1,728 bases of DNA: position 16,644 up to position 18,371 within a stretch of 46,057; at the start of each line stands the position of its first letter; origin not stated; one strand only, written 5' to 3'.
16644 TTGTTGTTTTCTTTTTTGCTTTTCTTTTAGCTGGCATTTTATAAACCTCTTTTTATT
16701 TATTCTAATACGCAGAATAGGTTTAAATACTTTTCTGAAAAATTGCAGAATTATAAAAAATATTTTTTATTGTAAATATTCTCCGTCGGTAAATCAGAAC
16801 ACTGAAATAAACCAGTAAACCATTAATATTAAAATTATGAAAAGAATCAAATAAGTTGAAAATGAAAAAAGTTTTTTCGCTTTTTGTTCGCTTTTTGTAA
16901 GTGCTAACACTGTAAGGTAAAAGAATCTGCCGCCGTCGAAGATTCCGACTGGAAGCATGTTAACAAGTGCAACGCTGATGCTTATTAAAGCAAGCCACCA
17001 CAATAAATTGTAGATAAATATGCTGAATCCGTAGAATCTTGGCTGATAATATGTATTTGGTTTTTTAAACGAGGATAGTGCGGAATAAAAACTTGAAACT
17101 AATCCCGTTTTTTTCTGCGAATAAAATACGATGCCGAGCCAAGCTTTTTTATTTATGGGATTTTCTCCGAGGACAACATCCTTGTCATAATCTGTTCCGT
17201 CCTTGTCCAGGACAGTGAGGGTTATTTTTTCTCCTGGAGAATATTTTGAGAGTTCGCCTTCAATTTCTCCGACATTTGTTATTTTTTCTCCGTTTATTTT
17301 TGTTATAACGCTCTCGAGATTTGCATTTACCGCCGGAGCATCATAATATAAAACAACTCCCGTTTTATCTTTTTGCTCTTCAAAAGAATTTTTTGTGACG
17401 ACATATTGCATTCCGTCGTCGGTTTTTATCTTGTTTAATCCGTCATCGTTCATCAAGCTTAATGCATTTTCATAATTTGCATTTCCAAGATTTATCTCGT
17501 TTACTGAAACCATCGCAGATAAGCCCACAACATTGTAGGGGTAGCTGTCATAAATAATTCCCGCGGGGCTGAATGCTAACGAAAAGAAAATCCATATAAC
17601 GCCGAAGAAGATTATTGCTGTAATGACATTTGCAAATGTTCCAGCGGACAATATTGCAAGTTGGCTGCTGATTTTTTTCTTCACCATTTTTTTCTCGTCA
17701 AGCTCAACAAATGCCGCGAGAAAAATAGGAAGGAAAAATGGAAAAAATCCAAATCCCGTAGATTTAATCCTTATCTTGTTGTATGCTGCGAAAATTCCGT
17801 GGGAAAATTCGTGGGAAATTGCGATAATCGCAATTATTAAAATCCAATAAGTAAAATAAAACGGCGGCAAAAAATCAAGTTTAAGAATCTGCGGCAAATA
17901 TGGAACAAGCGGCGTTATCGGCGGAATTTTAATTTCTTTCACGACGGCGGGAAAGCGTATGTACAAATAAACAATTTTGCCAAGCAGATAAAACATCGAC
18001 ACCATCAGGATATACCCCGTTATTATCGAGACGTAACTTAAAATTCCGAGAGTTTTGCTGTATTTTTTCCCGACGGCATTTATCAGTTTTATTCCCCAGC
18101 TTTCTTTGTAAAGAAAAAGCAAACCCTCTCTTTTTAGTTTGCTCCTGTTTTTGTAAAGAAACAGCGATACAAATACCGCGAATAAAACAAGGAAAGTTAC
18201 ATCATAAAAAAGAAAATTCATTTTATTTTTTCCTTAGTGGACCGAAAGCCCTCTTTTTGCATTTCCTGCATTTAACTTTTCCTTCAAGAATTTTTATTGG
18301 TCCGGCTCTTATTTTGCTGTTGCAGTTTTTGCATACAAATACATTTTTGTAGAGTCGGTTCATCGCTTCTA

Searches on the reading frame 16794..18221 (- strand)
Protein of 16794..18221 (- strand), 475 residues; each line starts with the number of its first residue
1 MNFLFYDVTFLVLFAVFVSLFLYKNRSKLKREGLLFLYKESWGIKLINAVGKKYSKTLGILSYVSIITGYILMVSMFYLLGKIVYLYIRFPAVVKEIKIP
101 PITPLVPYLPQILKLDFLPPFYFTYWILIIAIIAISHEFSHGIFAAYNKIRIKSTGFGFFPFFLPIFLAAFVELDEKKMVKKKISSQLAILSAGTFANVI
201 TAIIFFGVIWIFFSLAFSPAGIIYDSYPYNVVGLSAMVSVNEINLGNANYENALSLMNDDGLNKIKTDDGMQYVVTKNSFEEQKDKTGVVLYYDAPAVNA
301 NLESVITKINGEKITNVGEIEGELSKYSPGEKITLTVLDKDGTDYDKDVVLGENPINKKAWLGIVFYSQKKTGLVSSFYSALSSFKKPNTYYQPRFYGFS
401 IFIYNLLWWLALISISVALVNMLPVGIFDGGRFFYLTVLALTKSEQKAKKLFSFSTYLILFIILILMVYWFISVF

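Call 68: find_encoding_contigs(protein=window:16794-18221:-, flank=10000, max_places=1)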
Protein window:16794-18221:- (475 aa): 1 contig read that carries it; 1 place shown.
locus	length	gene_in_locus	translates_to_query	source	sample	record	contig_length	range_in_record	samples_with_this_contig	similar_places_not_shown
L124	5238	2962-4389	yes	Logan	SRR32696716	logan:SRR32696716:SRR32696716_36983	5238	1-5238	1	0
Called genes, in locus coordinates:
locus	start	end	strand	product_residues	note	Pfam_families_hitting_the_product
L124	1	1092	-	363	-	PF00091:Tubulin, PF12327:FtsZ_C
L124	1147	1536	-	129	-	-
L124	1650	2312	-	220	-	PF00254:FKBP_C, PF22199:FKBP26_IF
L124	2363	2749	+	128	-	PF21485:IF5A-like_N, PF08207:EFP_N (weak)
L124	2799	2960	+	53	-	-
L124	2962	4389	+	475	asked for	PF02163:Peptidase_M50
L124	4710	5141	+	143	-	-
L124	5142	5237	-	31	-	?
